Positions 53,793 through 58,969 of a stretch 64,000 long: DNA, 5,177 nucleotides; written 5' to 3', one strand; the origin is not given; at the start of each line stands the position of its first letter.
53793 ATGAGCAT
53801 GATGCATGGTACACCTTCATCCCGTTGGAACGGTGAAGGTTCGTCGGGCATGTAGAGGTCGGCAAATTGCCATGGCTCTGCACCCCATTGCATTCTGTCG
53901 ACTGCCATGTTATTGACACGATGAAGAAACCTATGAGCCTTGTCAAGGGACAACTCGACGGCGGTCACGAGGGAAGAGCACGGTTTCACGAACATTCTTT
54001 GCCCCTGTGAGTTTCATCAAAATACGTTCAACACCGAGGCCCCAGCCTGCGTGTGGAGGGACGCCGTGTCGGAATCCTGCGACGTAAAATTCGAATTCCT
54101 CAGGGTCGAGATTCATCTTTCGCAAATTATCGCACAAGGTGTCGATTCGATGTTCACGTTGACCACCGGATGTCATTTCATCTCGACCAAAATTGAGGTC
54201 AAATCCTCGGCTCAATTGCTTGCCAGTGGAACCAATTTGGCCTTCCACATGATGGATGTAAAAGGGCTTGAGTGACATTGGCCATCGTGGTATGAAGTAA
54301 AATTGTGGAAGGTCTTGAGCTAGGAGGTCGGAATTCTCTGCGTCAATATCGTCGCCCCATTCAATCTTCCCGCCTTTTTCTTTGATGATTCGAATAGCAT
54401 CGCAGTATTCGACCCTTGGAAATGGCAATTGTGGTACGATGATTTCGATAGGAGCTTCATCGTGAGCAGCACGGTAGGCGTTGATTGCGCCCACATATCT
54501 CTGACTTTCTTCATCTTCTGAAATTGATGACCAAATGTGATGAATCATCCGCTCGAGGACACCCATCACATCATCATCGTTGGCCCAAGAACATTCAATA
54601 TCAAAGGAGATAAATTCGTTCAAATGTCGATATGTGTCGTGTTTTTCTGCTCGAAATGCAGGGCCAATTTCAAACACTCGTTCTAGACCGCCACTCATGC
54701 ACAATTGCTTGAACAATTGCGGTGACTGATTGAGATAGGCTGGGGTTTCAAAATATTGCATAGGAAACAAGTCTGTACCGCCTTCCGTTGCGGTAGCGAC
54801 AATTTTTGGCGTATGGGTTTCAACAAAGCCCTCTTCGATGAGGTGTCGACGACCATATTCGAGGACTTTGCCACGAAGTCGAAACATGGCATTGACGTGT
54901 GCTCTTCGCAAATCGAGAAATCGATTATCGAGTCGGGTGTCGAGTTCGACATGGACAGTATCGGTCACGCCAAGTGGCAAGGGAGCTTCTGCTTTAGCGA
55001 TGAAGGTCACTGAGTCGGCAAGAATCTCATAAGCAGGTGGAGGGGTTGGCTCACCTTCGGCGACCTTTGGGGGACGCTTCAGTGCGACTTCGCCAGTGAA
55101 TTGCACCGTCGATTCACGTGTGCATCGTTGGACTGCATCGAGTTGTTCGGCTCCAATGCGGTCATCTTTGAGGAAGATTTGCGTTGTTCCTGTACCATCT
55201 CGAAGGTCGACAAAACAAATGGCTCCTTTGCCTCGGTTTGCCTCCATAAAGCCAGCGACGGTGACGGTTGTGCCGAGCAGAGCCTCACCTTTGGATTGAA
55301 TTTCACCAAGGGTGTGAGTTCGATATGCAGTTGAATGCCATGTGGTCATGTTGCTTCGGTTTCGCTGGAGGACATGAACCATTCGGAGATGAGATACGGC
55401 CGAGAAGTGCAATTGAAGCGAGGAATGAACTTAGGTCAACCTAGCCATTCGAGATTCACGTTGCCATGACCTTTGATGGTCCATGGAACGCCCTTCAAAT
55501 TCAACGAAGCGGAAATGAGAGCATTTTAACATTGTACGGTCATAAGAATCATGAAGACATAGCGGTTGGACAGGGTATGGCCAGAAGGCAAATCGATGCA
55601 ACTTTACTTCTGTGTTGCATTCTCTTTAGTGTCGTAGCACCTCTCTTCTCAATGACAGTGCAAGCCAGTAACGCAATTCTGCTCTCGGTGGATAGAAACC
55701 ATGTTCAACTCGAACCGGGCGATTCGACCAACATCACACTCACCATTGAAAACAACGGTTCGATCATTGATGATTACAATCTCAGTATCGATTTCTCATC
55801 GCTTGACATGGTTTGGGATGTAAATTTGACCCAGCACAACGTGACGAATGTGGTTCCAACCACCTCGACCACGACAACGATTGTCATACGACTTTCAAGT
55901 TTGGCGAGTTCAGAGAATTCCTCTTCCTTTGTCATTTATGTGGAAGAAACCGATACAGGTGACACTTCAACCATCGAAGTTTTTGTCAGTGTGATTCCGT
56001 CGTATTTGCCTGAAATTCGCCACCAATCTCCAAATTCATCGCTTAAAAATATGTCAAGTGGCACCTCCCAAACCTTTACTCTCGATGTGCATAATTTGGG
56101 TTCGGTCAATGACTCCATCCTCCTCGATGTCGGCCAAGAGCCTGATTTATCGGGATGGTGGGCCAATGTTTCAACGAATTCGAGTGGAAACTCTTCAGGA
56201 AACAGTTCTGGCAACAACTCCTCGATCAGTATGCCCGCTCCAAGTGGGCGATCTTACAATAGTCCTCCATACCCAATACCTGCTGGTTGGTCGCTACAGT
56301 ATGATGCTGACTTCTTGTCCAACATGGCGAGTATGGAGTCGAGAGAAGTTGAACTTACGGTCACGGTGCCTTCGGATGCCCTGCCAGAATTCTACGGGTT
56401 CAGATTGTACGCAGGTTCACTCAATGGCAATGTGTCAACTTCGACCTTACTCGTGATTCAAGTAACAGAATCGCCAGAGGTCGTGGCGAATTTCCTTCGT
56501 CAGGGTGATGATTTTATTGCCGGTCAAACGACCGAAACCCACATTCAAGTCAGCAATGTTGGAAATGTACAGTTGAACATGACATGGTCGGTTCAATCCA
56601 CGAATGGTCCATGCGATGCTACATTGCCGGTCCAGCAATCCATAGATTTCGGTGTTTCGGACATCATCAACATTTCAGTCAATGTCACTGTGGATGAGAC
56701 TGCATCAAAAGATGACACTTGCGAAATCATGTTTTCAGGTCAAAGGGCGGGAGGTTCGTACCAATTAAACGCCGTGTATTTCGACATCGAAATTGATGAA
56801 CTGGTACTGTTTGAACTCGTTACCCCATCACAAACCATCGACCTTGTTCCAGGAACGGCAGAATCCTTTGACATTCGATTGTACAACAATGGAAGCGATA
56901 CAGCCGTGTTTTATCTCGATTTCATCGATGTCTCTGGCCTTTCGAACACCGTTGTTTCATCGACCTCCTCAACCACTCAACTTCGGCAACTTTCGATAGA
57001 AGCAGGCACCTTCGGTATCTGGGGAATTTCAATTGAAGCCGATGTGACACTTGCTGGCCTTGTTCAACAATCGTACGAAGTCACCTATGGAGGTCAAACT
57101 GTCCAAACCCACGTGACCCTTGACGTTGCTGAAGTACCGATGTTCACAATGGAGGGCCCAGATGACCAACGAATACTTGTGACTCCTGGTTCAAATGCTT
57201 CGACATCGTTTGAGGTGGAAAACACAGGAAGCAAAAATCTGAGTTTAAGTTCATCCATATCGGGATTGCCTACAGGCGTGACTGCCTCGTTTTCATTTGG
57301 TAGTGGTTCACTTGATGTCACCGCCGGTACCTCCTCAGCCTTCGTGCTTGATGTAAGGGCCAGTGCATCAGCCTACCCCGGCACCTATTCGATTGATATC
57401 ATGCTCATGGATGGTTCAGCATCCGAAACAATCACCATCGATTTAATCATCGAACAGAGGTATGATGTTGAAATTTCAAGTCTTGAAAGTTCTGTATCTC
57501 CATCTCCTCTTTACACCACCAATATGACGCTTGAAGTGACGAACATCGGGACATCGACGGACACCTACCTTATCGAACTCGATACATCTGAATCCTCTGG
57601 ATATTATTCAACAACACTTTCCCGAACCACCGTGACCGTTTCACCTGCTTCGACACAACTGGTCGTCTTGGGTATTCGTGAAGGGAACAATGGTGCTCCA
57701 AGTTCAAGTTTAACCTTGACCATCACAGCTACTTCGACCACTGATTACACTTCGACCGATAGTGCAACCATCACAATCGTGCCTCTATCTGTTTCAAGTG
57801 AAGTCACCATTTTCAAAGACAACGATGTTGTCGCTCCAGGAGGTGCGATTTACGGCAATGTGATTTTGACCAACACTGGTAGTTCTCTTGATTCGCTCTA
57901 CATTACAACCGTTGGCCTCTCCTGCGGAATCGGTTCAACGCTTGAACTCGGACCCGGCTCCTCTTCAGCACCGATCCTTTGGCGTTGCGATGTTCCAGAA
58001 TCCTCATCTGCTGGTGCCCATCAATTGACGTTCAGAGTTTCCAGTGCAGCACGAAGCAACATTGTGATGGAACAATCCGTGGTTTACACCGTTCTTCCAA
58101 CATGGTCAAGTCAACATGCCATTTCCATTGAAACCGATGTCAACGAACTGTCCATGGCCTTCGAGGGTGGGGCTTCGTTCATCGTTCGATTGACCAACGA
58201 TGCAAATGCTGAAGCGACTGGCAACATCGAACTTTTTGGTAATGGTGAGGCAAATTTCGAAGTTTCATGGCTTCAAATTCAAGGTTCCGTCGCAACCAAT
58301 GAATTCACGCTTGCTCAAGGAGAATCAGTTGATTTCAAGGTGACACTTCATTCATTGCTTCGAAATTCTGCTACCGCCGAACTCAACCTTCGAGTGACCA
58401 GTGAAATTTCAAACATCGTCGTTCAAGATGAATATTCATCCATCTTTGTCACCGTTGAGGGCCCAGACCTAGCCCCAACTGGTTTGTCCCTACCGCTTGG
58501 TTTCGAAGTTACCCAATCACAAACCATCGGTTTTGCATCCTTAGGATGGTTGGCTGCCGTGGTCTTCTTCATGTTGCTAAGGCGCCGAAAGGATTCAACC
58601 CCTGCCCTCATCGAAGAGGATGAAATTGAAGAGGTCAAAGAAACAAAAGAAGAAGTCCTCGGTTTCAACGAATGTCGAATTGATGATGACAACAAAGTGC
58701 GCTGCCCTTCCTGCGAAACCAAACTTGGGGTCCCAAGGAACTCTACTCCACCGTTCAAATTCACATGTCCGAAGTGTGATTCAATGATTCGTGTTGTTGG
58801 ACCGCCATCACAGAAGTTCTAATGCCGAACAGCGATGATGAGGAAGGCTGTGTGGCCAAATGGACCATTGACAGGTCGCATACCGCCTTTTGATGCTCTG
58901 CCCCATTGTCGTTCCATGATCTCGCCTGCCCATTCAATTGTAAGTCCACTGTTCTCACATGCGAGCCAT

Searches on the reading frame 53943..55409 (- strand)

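Call 29: search_protein_families(library=pfam, proteins=[window:53943-55409:-], max_evalue=0.001)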
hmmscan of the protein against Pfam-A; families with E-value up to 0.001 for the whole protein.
window:53943-55409:- (488 aa): 3 families
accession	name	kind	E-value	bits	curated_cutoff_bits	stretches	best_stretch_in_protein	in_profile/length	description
PF00152.25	tRNA-synt_2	-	3.5e-80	269.8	25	1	157-482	3-307/308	tRNA synthetases class II (D, K and N)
PF01336.31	tRNA_anti-codon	-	5.8e-09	36.2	27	1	49-135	1-73/75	OB-fold nucleic acid binding domain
PF01409.25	tRNA-synt_2d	-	1.2e-05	25.4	19.8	0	454-476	213-235/246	tRNA synthetases class II core domain (F)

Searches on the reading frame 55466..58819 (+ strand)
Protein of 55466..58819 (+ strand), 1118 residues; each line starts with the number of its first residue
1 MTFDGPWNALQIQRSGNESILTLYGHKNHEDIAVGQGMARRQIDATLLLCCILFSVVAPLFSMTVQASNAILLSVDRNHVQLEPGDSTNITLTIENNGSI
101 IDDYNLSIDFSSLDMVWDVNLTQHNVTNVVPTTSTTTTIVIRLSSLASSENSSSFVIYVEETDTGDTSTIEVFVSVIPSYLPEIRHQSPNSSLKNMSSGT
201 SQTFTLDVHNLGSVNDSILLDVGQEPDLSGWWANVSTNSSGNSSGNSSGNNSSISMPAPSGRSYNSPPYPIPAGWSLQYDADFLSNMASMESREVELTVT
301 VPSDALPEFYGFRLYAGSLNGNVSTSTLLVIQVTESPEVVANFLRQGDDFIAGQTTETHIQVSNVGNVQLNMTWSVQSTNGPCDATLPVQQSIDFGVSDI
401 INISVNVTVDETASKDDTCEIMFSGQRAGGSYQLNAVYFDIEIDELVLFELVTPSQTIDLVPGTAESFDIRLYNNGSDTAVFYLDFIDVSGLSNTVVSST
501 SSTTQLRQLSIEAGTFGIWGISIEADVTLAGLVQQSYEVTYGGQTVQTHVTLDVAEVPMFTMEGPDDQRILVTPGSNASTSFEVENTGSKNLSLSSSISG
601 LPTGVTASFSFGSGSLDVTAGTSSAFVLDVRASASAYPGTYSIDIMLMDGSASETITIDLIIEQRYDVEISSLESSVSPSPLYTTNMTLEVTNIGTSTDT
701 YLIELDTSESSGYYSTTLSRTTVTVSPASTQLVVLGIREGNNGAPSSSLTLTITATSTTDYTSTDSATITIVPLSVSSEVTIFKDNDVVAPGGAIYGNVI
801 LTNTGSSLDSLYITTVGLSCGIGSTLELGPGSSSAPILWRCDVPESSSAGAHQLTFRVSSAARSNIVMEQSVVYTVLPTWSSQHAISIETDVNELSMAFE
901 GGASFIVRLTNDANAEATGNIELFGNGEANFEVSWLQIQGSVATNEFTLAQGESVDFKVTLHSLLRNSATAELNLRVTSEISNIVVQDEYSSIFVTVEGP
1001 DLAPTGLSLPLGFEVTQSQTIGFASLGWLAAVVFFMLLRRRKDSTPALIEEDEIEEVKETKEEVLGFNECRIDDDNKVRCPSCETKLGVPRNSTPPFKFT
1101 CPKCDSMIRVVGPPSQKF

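Call 29: search_protein_families(library=pfam, proteins=[window:55466-58819:+], max_evalue=0.001)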
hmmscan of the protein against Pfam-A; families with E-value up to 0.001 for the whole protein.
window:55466-58819:+ (1118 aa): 3 families
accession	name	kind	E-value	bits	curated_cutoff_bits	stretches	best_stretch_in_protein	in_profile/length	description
PF10633.15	NPCBM_assoc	-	1.9e-10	41.2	24.4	0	572-644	1-72/78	NPCBM-associated, NEW3 domain of alpha-galactosidase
PF11614.14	FixG_C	-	6.6e-08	33.2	25.6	0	906-995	36-117/119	IG-like fold at C-terminal of FixG, putative oxidoreductase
PF22544.2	HYDIN_VesB_CFA65-like_Ig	-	1.7e-06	28.7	25.5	0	352-418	17-83/100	HYDIN/CFA65/VesB-like, Ig-like domain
